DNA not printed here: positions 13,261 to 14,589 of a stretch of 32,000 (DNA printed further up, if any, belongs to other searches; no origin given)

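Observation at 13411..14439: Active-site-altered 2-hydroxyacid-dehydrogenase homolog translationally coupled to hpnE: candidate for the unassigned reductive step of hopanoid side-chain synthesis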

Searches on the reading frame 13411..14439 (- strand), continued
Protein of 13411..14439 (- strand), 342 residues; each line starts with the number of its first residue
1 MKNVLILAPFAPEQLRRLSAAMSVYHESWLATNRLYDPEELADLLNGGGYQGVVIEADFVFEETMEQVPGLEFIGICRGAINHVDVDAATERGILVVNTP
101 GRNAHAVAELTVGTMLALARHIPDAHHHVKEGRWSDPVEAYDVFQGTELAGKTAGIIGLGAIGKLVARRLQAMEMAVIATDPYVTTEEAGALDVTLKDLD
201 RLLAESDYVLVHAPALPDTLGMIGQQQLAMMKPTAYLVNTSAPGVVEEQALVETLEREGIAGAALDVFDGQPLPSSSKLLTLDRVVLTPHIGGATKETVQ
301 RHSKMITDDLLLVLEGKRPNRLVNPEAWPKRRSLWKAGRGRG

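Call 90: find_homologous_proteins(query=P0301, max_evalue=1e-100)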
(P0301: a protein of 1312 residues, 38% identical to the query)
Query P0301 (1312 aa): 110 proteins with E <= 1e-100 among 8000 candidates.
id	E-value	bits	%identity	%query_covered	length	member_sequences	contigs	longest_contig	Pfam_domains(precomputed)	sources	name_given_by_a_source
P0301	0.0e+0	2924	100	100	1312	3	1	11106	PF00370.28,PF00596.28,PF02782.23,PF00389.37,PF02826.26,PF02036.23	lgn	-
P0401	0.0e+0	2539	87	100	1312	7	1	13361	PF00370.28,PF00596.28,PF02782.23,PF00389.37,PF02826.26,PF02036.23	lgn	-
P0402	0.0e+0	2410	82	100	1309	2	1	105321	PF00370.28,PF00596.28,PF02782.23,PF00389.37,PF02826.26,PF02036.23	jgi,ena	-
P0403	0.0e+0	2409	82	100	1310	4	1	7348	PF00370.28,PF00596.28,PF02782.23,PF00389.37,PF02826.26,PF02036.23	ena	-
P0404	0.0e+0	2397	82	100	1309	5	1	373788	PF00370.28,PF00596.28,PF02782.23,PF00389.37,PF02826.26,PF02036.23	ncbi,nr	ncbi:MAG: hypothetical protein KatS3mg045_0765 [Bellilinea sp.]|nr:MAG: hypothetical protein KatS3mg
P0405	0.0e+0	2311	79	100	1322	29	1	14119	PF00370.28,PF14864.12,PF00596.28,PF02782.23,PF00389.37,PF02826.26,PF02036.23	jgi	-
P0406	0.0e+0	2035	69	100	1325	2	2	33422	PF00370.28,PF14864.12,PF00596.28,PF13241.13,PF02782.23,PF03446.22,PF00389.37,PF02826.26,PF02036.23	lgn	-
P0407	0.0e+0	2027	70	100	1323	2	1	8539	PF00370.28,PF00596.28,PF02782.23,PF00389.37,PF02826.26,PF02036.23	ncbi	-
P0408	0.0e+0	1730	61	100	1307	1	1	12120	PF00370.28,PF14864.12,PF00596.28,PF02782.23,PF00389.37,PF02826.26,PF02036.23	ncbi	-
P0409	0.0e+0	1703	60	100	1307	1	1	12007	PF00370.28,PF14864.12,PF00596.28,PF02782.23,PF00389.37,PF02826.26,PF02036.23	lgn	-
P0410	0.0e+0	1675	59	100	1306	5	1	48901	PF00370.28,PF00596.28,PF02782.23,PF00389.37,PF02826.26,PF02036.23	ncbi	-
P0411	0.0e+0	1667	51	82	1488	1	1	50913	PF00370.28,PF14864.12,PF00596.28,PF02782.23,PF00389.37,PF02826.26,PF02036.23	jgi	jgi:sugar (pentulose or hexulose) kinase/phosphoglycerate dehydrogenase-like enzyme/ribulose-5-phosp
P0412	0.0e+0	1667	52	81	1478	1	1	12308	PF00370.28,PF14864.12,PF00596.28,PF02782.23,PF00389.37,PF02826.26,PF02036.23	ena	-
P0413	0.0e+0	1657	52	83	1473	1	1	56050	PF00370.28,PF14864.12,PF00596.28,PF02782.23,PF00389.37,PF02826.26,PF02036.23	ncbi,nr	ncbi:MAG: NAD(P)-dependent oxidoreductase [Anaerolineaceae bacterium]|nr:NAD(P)-dependent oxidoreduc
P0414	0.0e+0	1653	57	100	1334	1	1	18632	PF00370.28,PF14864.12,PF00596.28,PF02782.23,PF00389.37,PF02826.26,PF02036.23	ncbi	-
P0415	0.0e+0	1612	51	82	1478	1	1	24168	PF00370.28,PF00596.28,PF02782.23,PF00389.37,PF02826.26,PF02036.23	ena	-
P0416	0.0e+0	1602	50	82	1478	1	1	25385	PF00370.28,PF14864.12,PF00596.28,PF02782.23,PF00389.37,PF02826.26,PF02036.23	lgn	-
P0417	0.0e+0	1600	52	81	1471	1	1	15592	PF00370.28,PF14864.12,PF00596.28,PF13241.13,PF02782.23,PF00389.37,PF02826.26,PF02036.23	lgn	-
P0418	0.0e+0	1588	50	82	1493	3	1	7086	PF00370.28,PF14864.12,PF00596.28,PF02782.23,PF00389.37,PF02826.26,PF02036.23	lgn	-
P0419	0.0e+0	1583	49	83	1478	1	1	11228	PF00370.28,PF14864.12,PF00596.28,PF02782.23,PF00389.37,PF02826.26,PF02036.23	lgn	-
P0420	0.0e+0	1579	54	100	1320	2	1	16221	PF00370.28,PF00596.28,PF02782.23,PF00389.37,PF02826.26,PF02036.23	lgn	-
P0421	0.0e+0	1577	49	82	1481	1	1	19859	PF00370.28,PF14864.12,PF00596.28,PF02782.23,PF00389.37,PF02826.26,PF02036.23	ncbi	-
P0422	0.0e+0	1571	50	84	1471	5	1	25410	PF00370.28,PF00596.28,PF02782.23,PF00389.37,PF02826.26,PF02036.23,PF22660.3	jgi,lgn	-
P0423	0.0e+0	1567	49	84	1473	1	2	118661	PF00370.28,PF14864.12,PF00596.28,PF02782.23,PF00389.37,PF02826.26,PF02036.23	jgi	jgi:sugar (pentulose or hexulose) kinase/phosphoglycerate dehydrogenase-like enzyme/ribulose-5-phosp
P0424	0.0e+0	1566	55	100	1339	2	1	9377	PF00370.28,PF00596.28,PF02782.23,PF00389.37,PF02826.26,PF02036.23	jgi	jgi:sugar (pentulose or hexulose) kinase/phosphoglycerate dehydrogenase-like enzyme/ribulose-5-phosp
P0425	0.0e+0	1566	51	81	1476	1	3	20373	PF00370.28,PF14864.12,PF00596.28,PF02782.23,PF00389.37,PF02826.26,PF02036.23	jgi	jgi:L-ribulose-5-phosphate 4-epimerase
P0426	0.0e+0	1564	55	100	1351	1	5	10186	PF00370.28,PF00596.28,PF13241.13,PF02782.23,PF03446.22,PF00389.37,PF02826.26,PF02036.23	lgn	-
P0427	0.0e+0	1537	56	100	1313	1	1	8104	PF00370.28,PF00596.28,PF13241.13,PF02782.23,PF00389.37,PF02826.26,PF02036.23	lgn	-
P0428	0.0e+0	1535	55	100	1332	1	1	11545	PF00370.28,PF14864.12,PF00596.28,PF02782.23,PF00389.37,PF02826.26,PF02036.23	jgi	jgi:autoinducer 2 (AI-2) kinase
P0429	0.0e+0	1528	54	100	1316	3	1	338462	PF00370.28,PF00596.28,PF02782.23,PF00389.37,PF02826.26,PF02036.23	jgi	jgi:sugar (pentulose or hexulose) kinase/phosphoglycerate dehydrogenase-like enzyme/ribulose-5-phosp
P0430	0.0e+0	1527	55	100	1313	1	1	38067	PF00370.28,PF00596.28,PF02782.23,PF00389.37,PF02826.26,PF02036.23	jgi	jgi:autoinducer 2 (AI-2) kinase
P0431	0.0e+0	1516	53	100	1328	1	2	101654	PF00370.28,PF14864.12,PF00596.28,PF02782.23,PF00389.37,PF02826.26,PF02036.23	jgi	jgi:sugar (pentulose or hexulose) kinase/phosphoglycerate dehydrogenase-like enzyme/ribulose-5-phosp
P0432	0.0e+0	1514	54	100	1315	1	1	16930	PF00370.28,PF14864.12,PF00596.28,PF02782.23,PF00389.37,PF02826.26,PF02036.23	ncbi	-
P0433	0.0e+0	1512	55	99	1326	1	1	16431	PF00370.28,PF00596.28,PF02782.23,PF00389.37,PF02826.26,PF02036.23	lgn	-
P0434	0.0e+0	1509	53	100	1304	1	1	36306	PF00370.28,PF00596.28,PF02782.23,PF00389.37,PF02826.26,PF02036.23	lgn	-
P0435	0.0e+0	1503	53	100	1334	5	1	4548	PF00370.28,PF00596.28,PF02782.23,PF00389.37,PF02826.26,PF02036.23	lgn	-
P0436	0.0e+0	1501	54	100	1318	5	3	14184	PF00370.28,PF00596.28,PF02782.23,PF00389.37,PF02826.26,PF02036.23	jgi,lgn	jgi:L-ribulose-5-phosphate 4-epimerase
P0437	0.0e+0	1498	53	99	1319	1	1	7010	PF00370.28,PF00596.28,PF02782.23,PF00389.37,PF02826.26,PF02036.23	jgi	jgi:autoinducer 2 (AI-2) kinase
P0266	0.0e+0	1496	50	81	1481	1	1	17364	PF00370.28,PF14864.12,PF00596.28,PF02782.23,PF00389.37,PF02826.26,PF02036.23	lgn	-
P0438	0.0e+0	1495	54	100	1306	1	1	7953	PF00370.28,PF00596.28,PF02782.23,PF00389.37,PF02826.26,PF02036.23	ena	-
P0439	0.0e+0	1492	54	100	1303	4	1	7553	PF00370.28,PF14864.12,PF00596.28,PF02782.23,PF00389.37,PF02826.26,PF02036.23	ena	-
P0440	0.0e+0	1490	53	100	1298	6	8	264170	PF00370.28,PF00596.28,PF02782.23,PF00389.37,PF02826.26,PF02036.23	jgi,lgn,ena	jgi:autoinducer 2 (AI-2) kinase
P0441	0.0e+0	1478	55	100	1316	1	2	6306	PF00370.28,PF14864.12,PF00596.28,PF02782.23,PF00389.37,PF02826.26,PF02036.23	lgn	-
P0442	0.0e+0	1478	54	99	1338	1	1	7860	PF00370.28,PF14864.12,PF00596.28,PF02782.23,PF03446.22,PF00389.37,PF02826.26,PF02036.23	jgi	-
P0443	0.0e+0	1473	54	100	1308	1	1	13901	PF00370.28,PF00596.28,PF02782.23,PF00389.37,PF02826.26,PF02036.23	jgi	-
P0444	0.0e+0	1467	53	100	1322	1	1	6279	PF00370.28,PF14864.12,PF00596.28,PF02782.23,PF00389.37,PF02826.26,PF02036.23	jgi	jgi:sugar (pentulose or hexulose) kinase/phosphoglycerate dehydrogenase-like enzyme/ribulose-5-phosp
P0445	0.0e+0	1466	54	100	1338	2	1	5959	PF00370.28,PF14864.12,PF00596.28,PF02782.23,PF03446.22,PF00389.37,PF02826.26,PF02036.23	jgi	jgi:sugar (pentulose or hexulose) kinase/phosphoglycerate dehydrogenase-like enzyme/ribulose-5-phosp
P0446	0.0e+0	1465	53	99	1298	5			PF00370.28,PF14864.12,PF00596.28,PF02782.23,PF00389.37,PF02826.26,PF02036.23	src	-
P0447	0.0e+0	1465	53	100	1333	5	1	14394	PF00370.28,PF14864.12,PF00596.28,PF02782.23,PF00389.37,PF02826.26,PF02036.23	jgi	jgi:L-ribulose-5-phosphate 4-epimerase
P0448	0.0e+0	1461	53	100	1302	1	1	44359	PF00370.28,PF00596.28,PF02782.23,PF00389.37,PF02826.26,PF02036.23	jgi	-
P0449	0.0e+0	1458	52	100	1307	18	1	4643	PF00370.28,PF00596.28,PF02782.23,PF00389.37,PF02826.26,PF02036.23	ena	-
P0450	0.0e+0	1445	52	100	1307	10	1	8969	PF00370.28,PF00596.28,PF02782.23,PF00389.37,PF02826.26,PF02036.23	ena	-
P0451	0.0e+0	1441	53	100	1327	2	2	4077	PF00370.28,PF14864.12,PF00596.28,PF02782.23,PF03446.22,PF00389.37,PF02826.26,PF02036.23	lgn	-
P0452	0.0e+0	1415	53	100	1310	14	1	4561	PF00370.28,PF14864.12,PF00596.28,PF02782.23,PF00389.37,PF02826.26,PF02036.23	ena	-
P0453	0.0e+0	1413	52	99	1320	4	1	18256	PF00370.28,PF14864.12,PF00596.28,PF02782.23,PF03446.22,PF00389.37,PF02826.26,PF02036.23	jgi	jgi:sugar (pentulose or hexulose) kinase/phosphoglycerate dehydrogenase-like enzyme/ribulose-5-phosp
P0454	0.0e+0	1410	53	100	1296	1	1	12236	PF00370.28,PF00596.28,PF02782.23,PF00670.28,PF00389.37,PF02826.26,PF02036.23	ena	-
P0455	0.0e+0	1406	51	100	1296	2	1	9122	PF00370.28,PF14864.12,PF00596.28,PF02782.23,PF00389.37,PF02826.26,PF02036.23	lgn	-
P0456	0.0e+0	1402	52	100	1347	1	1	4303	PF00370.28,PF00596.28,PF02782.23,PF00389.37,PF02826.26,PF02036.23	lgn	-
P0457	0.0e+0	1383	52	99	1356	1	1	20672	PF00370.28,PF00596.28,PF02782.23,PF00389.37,PF02826.26,PF02036.23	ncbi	-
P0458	0.0e+0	1363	52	93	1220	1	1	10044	PF00370.28,PF00596.28,PF02782.23,PF00389.37,PF02826.26,PF02036.23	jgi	-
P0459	0.0e+0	1339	50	100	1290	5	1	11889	PF00370.28,PF14864.12,PF00596.28,PF02782.23,PF00389.37,PF02826.26,PF02036.23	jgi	jgi:autoinducer 2 (AI-2) kinase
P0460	0.0e+0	1333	50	100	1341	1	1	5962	PF00370.28,PF14864.12,PF00596.28,PF02782.23,PF00389.37,PF02826.26,PF02036.23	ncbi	-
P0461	0.0e+0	1328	51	100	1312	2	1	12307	PF00370.28,PF00596.28,PF02782.23,PF00389.37,PF02826.26,PF02036.23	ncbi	-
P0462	0.0e+0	1292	48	100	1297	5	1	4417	PF00370.28,PF14864.12,PF00596.28,PF02782.23,PF00389.37,PF02826.26,PF02036.23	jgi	jgi:sugar (pentulose or hexulose) kinase/phosphoglycerate dehydrogenase-like enzyme/ribulose-5-phosp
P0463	0.0e+0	1289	49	100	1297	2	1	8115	PF00370.28,PF00596.28,PF02782.23,PF00389.37,PF02826.26,PF02036.23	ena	-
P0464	0.0e+0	1288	49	100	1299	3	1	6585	PF00370.28,PF00596.28,PF02782.23,PF00389.37,PF02826.26,PF02036.23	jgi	-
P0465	0.0e+0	1277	48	100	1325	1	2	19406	PF00370.28,PF00596.28,PF02782.23,PF00389.37,PF02826.26,PF02036.23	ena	-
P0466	0.0e+0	1269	49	100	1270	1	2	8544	PF00370.28,PF00596.28,PF02782.23,PF00389.37,PF02826.26,PF02036.23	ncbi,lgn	-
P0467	0.0e+0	1268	48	100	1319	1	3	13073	PF00370.28,PF00596.28,PF02782.23,PF00670.28,PF00389.37,PF02826.26,PF02036.23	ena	-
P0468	0.0e+0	1264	49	100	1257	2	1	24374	PF00370.28,PF00596.28,PF02782.23,PF00389.37,PF02826.26,PF02036.23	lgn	-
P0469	0.0e+0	1257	50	97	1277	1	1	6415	PF00370.28,PF14864.12,PF00596.28,PF02782.23,PF00389.37,PF02826.26,PF02036.23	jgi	jgi:autoinducer 2 (AI-2) kinase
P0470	0.0e+0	1257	49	100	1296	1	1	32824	PF00370.28,PF00596.28,PF02782.23,PF00389.37,PF02826.26,PF02036.23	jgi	jgi:autoinducer 2 (AI-2) kinase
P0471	0.0e+0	1248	49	100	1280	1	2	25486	PF00370.28,PF00596.28,PF02782.23,PF00389.37,PF02826.26,PF02036.23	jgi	jgi:sugar (pentulose or hexulose) kinase/phosphoglycerate dehydrogenase-like enzyme/ribulose-5-phosp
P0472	0.0e+0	1246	49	98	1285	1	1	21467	PF00370.28,PF14864.12,PF00596.28,PF02782.23,PF00389.37,PF02826.26,PF02036.23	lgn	-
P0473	0.0e+0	1242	47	100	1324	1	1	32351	PF00370.28,PF00596.28,PF02782.23,PF00389.37,PF02826.26,PF02036.23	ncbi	-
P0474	0.0e+0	1238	48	100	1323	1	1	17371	PF00370.28,PF00596.28,PF02782.23,PF00389.37,PF02826.26,PF02036.23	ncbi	-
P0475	0.0e+0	1228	47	99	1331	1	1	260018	PF00370.28,PF00596.28,PF02782.23,PF00389.37,PF02826.26,PF02036.23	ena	-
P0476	0.0e+0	1225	41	81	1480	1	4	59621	PF00370.28,PF14864.12,PF00596.28,PF02782.23,PF00389.37,PF02826.26,PF02036.23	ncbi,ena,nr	ncbi:MAG: hypothetical protein GX345_07765 [Clostridiales bacterium]|nr:hypothetical protein [Clostr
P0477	0.0e+0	1224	48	100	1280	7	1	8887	PF00370.28,PF00596.28,PF02782.23,PF00389.37,PF02826.26,PF02036.23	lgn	-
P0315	0.0e+0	1217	47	100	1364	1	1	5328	PF00370.28,PF14864.12,PF00596.28,PF02782.23,PF00389.37,PF02826.26,PF02036.23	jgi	jgi:autoinducer 2 (AI-2) kinase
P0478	0.0e+0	1216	48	100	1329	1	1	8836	PF00370.28,PF00596.28,PF02782.23,PF00389.37,PF02826.26,PF02036.23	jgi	jgi:autoinducer 2 (AI-2) kinase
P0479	0.0e+0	1211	47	100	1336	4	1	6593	PF00370.28,PF14864.12,PF00596.28,PF02782.23,PF00389.37,PF02826.26,PF02036.23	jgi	jgi:sugar (pentulose or hexulose) kinase/phosphoglycerate dehydrogenase-like enzyme/ribulose-5-phosp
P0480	0.0e+0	1191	46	100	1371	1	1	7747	PF00370.28,PF00596.28,PF02782.23,PF00389.37,PF02826.26,PF02036.23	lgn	-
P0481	0.0e+0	1190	48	100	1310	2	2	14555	PF00370.28,PF00596.28,PF02782.23,PF00389.37,PF02826.26,PF02036.23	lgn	-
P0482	0.0e+0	1184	48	99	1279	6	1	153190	PF00370.28,PF00596.28,PF02782.23,PF00389.37,PF02826.26,PF02036.23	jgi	jgi:autoinducer 2 (AI-2) kinase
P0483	0.0e+0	1165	47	100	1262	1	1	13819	PF00370.28,PF14864.12,PF00596.28,PF02782.23,PF00389.37,PF02826.26,PF02036.23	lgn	-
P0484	0.0e+0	1114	46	99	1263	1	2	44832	PF00370.28,PF00596.28,PF02782.23,PF00389.37,PF02826.26,PF02036.23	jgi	jgi:autoinducer 2 (AI-2) kinase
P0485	0.0e+0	1068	55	70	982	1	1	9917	PF00370.28,PF13241.13,PF02782.23,PF00389.37,PF02826.26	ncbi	-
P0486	0.0e+0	1035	51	75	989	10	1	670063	PF00370.28,PF02782.23,PF00389.37,PF02826.26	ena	-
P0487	0.0e+0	1024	46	87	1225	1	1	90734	PF00370.28,PF14864.12,PF02782.23,PF00389.37,PF02826.26,PF02036.23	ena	-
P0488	8.0e-259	880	50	66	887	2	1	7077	PF00370.28,PF02782.23,PF00389.37,PF02826.26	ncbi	-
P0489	2.8e-256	872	50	66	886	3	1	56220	PF00370.28,PF02782.23,PF00389.37,PF02826.26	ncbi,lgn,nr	ncbi:MAG: NAD(P)-dependent oxidoreductase [Actinomycetota bacterium]|nr:NAD(P)-dependent oxidoreduct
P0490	7.4e-256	870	49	66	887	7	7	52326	PF00370.28,PF02782.23,PF00389.37,PF02826.26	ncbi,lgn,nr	ncbi:MAG: NAD(P)-dependent oxidoreductase [Actinomycetota bacterium]|nr:NAD(P)-dependent oxidoreduct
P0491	9.0e-254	863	48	66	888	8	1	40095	PF00370.28,PF02782.23,PF03446.22,PF00389.37,PF02826.26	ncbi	ncbi:MAG: NAD(P)-dependent oxidoreductase [Actinomycetota bacterium]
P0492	1.5e-245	836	45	66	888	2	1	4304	PF00370.28,PF02782.23,PF03446.22,PF00389.37,PF02826.26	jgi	-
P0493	7.1e-245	834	47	67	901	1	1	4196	PF00370.28,PF02782.23,PF00670.28,PF00389.37,PF02826.26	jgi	-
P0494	4.4e-244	831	47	66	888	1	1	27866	PF00370.28,PF02782.23,PF00389.37,PF02826.26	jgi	jgi:sugar (pentulose or hexulose) kinase/phosphoglycerate dehydrogenase-like enzyme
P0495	4.3e-243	828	49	68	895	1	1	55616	PF00370.28,PF02782.23,PF00389.37,PF02826.26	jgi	jgi:autoinducer 2 (AI-2) kinase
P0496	7.8e-243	827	48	67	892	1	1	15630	PF00370.28,PF02782.23,PF00670.28,PF00389.37,PF02826.26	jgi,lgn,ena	-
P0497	2.3e-242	826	48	66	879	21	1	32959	PF00370.28,PF02782.23,PF00389.37,PF02826.26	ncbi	-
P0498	2.4e-241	822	45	67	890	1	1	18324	PF00370.28,PF02782.23,PF00389.37,PF02826.26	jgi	jgi:sugar (pentulose or hexulose) kinase/phosphoglycerate dehydrogenase-like enzyme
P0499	7.3e-240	817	45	67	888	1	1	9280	PF00370.28,PF02782.23,PF00389.37,PF02826.26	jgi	jgi:sugar (pentulose or hexulose) kinase/phosphoglycerate dehydrogenase-like enzyme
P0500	1.2e-238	813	46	66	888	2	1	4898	PF00370.28,PF02782.23,PF00389.37,PF02826.26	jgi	jgi:sugar (pentulose or hexulose) kinase/phosphoglycerate dehydrogenase-like enzyme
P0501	3.2e-238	812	45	67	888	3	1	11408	PF00370.28,PF02782.23,PF03446.22,PF00389.37,PF02826.26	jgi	-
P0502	5.4e-238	811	45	67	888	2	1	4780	PF00370.28,PF02782.23,PF00389.37,PF02826.26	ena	-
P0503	1.5e-236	806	45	66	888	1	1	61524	PF00370.28,PF02782.23,PF00389.37,PF02826.26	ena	-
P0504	2.1e-235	803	48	68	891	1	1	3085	PF00370.28,PF02782.23,PF00670.28,PF00389.37,PF02826.26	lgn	-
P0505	2.5e-233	796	46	67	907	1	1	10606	PF00370.28,PF02782.23,PF00670.28,PF00389.37,PF02826.26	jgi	-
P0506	3.6e-228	779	45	64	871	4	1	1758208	PF00370.28,PF02782.23,PF03446.22,PF00389.37,PF02826.26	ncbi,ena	-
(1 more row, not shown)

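Call 104: predict_structure(alignment_id=A1)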
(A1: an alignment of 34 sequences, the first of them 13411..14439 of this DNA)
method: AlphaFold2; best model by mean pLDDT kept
length: 342 residues; sequences in the alignment: 34
mean_pLDDT: 94.0   pTM: 0.86
mean pLDDT of the five models: 94.0, 92.8, 92.7, 91.2, 89.2
residues with pLDDT >= 90: 293; 70-90: 42; 50-70: 6; < 50: 1
segments of 3 or more residues with pLDDT < 50: none
pLDDT, mean of each block of 10 residues (from residue 1): 95 98 96 94 98 95 97 91 95 95 87 96 92 88 92 98 97 98 97 98 99 94 98 97 93 98 85 85 91 86 97 97 97 88 58
secondary structure, 60 per line:
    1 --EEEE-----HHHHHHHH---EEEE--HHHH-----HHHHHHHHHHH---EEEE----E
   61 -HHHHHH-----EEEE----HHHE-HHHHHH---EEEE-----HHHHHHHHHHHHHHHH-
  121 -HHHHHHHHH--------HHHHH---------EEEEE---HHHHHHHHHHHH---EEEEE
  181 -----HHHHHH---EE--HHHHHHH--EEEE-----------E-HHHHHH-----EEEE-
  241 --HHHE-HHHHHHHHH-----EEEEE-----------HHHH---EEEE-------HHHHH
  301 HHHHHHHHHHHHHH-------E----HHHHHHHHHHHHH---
elements in order: E3-6 H12-19 E23-26 H29-32 H38-48 E52-55 H62-67 E73-76 H86-91 E95-98 H104-119 H122-130 H139-143 E153-157 H161-172 E176-180 H186-191 H199-205 E208-211 H225-230 E236-239 H248-256 E262-266 H278-281 E285-288 H296-314 H327-339

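Call 106: fold_search(model_id=the predicted structure, library=pdb)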
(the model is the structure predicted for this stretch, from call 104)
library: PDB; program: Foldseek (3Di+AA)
matches with E <= 10: 1892; with E <= 0.001: 737
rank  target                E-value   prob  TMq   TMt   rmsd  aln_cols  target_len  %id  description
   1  9jnr_A                7.8e-32  1.00  0.83  0.86   2.8       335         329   34  McyI-MCLR co-crystal (released 2025-10-01)
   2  9jnq_A                2.8e-30  1.00  0.82  0.85   3.0       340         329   34  dehydrogenase McyI (released 2025-10-01)
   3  5aov                  3.4e-30  1.00  0.77  0.79   3.8       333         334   33  Ternary Crystal Structure of Pyrococcus furiosus Glyoxylate Hydroxypyruvate Reductase in presence of glyoxylate (released 2016-03-02)
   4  6bii_A                6.2e-30  1.00  0.77  0.80   3.9       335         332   32  Crystal Structure of Pyrococcus yayanosii Glyoxylate Hydroxypyruvate Reductase in complex with NADP and malonate (re-r (released 2018-01-17)
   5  8wpi_A                1.5e-29  1.00  0.81  0.86   3.1       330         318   32  Anabaena McyI with prebound NAD and soaked NADP (released 2024-10-16)
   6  9jnr_B                1.7e-29  1.00  0.76  0.79   4.0       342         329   34  McyI-MCLR co-crystal (released 2025-10-01)
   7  9jnq_B                1.8e-29  1.00  0.77  0.80   3.7       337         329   33  dehydrogenase McyI (released 2025-10-01)
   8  8wpr                  6.2e-29  1.00  0.79  0.84   3.3       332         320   32  Anabaena McyI R166A with prebound NAD and malate (released 2024-10-16)
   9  8wps                  7.3e-29  1.00  0.79  0.84   3.3       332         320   32  Anabaena McyI R166M with prebound NAD and malate (released 2024-10-16)
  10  9m0t                  9.2e-29  1.00  0.76  0.78   3.9       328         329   29  Crystal structure of Glyoxylate/Hydroxypyruvate Reductase in complex from Bacillus subtilis with formate at near-atomic  (released 2026-01-21)
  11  2dbq                  9.7e-29  1.00  0.78  0.80   3.7       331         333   31  Crystal Structure of Glyoxylate Reductase (PH0597) from Pyrococcus horikoshii OT3, Complexed with NADP (I41) (released 2006-06-16)
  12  8wpq                  1.6e-28  1.00  0.78  0.84   3.3       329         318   32  Anabaena McyI R166M with prebound NAD and citrate (released 2024-10-16)
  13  8wpo                  1.6e-28  1.00  0.78  0.83   3.4       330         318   32  Anabaena McyI R166A with prebound NAD and citrate (released 2024-10-16)
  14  6rj5_A                3.0e-28  1.00  0.71  0.79   4.5       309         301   34  Crystal structure of PHGDH in complex with compound 39 (released 2019-08-07)
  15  1wwk_A                3.7e-28  1.00  0.78  0.87   3.0       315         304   36  Crystal structure of phosphoglycerate dehydrogenase from Pyrococcus horikoshii OT3 (released 2006-01-17)
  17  1ygy_A                5.8e-28  1.00  0.79  0.53   3.1       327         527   35  Crystal Structure of D-3-Phosphoglycerate dehydrogenase From Mycobacterium tuberculosis (released 2005-01-25)
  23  1wwk_B                3.3e-27  1.00  0.76  0.85   3.2       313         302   37  Crystal structure of phosphoglycerate dehydrogenase from Pyrococcus horikoshii OT3 (released 2006-01-17)
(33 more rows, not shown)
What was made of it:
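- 13411..14439 (-): Triad-less D-2-hydroxyacid-dehydrogenase-fold protein (342 aa), first gene of the module. AF2 pLDDT 94, with top folds McyI, GRHPR and PGDH (calls 104, 106).
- Checked: Its best PDB folds are McyI, GRHPR and PGDH, TM 0.77-0.83 (calls 104, 106).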
